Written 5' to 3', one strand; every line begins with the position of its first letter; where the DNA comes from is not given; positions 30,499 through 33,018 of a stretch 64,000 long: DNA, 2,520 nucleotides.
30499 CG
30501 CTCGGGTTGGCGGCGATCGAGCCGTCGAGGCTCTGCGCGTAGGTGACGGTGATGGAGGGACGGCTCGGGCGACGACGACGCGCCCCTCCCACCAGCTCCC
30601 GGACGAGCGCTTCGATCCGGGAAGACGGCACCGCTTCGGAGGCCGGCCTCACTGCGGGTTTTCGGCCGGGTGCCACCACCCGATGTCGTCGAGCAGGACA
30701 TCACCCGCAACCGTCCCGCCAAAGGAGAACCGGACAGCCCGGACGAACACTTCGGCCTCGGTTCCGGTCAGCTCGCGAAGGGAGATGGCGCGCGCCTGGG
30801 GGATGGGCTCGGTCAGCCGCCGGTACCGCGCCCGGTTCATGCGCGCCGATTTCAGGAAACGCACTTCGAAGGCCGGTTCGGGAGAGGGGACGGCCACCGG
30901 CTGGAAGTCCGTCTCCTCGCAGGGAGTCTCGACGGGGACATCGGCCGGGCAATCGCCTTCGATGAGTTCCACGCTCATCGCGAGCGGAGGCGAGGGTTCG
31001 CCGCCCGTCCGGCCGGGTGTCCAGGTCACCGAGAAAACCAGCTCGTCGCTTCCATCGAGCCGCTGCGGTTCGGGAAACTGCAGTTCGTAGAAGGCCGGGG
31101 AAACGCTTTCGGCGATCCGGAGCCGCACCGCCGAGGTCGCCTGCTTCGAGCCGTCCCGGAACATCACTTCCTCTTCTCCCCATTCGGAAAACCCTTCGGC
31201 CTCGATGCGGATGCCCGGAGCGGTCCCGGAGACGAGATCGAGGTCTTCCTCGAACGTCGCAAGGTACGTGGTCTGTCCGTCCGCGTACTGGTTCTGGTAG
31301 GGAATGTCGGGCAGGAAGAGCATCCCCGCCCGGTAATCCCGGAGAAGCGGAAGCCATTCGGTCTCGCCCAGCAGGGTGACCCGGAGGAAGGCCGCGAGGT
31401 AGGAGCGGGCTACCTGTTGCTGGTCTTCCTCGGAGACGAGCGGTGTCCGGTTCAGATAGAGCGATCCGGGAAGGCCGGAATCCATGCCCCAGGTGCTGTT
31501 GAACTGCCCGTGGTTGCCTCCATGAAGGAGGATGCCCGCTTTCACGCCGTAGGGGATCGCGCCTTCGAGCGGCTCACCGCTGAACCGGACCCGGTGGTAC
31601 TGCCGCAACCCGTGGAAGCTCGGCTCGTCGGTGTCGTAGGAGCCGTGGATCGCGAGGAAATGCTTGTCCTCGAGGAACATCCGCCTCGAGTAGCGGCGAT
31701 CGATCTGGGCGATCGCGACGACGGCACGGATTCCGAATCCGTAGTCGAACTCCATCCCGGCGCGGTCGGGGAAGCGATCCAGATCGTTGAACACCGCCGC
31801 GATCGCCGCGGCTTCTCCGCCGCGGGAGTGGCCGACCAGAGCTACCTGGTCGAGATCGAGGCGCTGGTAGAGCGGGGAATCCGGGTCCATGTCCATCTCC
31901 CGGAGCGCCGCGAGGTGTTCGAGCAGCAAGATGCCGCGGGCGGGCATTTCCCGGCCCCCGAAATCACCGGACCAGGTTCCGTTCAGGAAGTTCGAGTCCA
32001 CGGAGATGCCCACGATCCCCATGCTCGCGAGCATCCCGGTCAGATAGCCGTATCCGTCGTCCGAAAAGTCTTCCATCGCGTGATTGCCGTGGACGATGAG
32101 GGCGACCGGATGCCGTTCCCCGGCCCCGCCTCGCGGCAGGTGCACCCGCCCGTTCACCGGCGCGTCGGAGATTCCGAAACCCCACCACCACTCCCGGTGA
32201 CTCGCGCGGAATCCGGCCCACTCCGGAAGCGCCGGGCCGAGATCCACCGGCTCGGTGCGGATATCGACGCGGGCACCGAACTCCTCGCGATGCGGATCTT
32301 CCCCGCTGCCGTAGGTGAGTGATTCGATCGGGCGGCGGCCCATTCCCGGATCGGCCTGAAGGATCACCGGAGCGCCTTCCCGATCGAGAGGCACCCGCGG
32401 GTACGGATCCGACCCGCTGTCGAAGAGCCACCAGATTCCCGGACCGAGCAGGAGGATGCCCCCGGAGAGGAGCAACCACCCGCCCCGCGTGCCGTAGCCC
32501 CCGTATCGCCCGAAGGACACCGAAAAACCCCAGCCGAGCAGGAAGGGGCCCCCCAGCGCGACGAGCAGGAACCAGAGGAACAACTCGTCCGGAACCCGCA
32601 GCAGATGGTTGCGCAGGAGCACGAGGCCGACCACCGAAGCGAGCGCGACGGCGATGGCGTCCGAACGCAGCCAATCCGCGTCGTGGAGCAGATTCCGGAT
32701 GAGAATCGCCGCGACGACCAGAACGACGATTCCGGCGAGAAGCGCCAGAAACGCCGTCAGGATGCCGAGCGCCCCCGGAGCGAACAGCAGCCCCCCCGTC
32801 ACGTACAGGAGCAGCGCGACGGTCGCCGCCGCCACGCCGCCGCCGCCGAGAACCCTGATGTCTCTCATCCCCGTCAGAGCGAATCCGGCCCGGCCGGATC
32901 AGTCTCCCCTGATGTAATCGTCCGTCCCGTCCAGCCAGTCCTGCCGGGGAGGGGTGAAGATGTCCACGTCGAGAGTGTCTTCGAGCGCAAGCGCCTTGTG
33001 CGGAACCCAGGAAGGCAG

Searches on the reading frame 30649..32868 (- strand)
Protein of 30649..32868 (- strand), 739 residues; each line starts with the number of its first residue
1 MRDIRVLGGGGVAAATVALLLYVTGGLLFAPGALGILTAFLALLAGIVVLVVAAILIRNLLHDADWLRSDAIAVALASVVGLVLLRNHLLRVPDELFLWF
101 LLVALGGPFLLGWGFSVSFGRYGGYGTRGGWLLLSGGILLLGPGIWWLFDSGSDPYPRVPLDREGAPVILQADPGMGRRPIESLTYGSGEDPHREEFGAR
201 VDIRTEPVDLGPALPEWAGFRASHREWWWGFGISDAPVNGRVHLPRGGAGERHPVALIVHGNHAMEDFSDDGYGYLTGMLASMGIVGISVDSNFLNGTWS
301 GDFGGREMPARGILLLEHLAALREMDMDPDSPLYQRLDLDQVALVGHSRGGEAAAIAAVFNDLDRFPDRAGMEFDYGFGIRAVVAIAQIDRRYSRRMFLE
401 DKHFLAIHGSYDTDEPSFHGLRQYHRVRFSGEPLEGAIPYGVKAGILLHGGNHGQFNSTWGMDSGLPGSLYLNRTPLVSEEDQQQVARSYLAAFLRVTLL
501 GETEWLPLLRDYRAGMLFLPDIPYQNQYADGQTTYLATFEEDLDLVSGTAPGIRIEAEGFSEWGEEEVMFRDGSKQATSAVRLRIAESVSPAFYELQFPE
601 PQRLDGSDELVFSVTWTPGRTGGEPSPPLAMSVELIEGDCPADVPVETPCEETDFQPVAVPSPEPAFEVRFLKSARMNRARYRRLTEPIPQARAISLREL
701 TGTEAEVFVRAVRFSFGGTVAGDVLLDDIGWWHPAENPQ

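Call 14: search_protein_families(library=pfam, proteins=[window:30649-32868:-], max_evalue=0.0001)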
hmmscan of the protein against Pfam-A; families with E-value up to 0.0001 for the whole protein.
window:30649-32868:- (739 aa): 0 families

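Call 71: list_cluster_members(proteins=[window:30652-32868:-, window:33363-33752:-, window:33809-34135:+, window:28222-29508:-])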
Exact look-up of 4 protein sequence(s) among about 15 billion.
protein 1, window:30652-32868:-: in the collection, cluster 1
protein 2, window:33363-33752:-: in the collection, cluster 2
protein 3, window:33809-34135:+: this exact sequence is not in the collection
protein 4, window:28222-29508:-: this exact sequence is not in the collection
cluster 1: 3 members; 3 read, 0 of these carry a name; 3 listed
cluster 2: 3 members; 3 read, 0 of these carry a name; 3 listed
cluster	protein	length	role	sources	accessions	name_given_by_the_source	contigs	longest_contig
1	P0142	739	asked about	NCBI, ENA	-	-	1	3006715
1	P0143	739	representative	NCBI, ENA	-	-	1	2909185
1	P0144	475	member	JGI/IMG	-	-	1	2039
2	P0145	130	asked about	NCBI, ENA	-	-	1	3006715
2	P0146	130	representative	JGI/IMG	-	-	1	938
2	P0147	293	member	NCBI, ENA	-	-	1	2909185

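Call 72: find_encoding_contigs(protein=P0147, flank=10000, max_places=2)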
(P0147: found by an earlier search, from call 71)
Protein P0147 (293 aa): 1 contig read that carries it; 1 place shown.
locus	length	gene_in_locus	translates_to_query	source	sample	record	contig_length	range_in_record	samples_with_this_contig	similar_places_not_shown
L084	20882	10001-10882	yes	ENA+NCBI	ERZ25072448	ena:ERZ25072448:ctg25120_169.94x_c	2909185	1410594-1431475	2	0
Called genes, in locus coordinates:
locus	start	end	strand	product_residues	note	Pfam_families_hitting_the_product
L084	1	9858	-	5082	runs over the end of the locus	PF00041:fn3, PF00041:fn3, PF19078:Big_12, PF19078:Big_12, PF00041:fn3, PF19078:Big_12, PF00041:fn3, PF19078:Big_12, +5 more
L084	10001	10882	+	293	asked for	-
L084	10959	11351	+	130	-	PF00190:Cupin_1 (weak), PF07883:Cupin_2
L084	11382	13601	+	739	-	-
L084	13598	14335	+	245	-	PF01872:RibD_C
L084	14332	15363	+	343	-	PF00107:ADH_zinc_N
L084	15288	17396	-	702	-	PF13089:PP_kinase_N, PF02503:PP_kinase, PF17941:PP_kinase_C_1, PF13091:PLDc_2 (weak), PF13090:PP_kinase_C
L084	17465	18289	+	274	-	PF00106:adh_short, PF08659:KR, PF13561:adh_short_C2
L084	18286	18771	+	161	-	PF04073:tRNA_edit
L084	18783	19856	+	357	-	PF19335:HMBD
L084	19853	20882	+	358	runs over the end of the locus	-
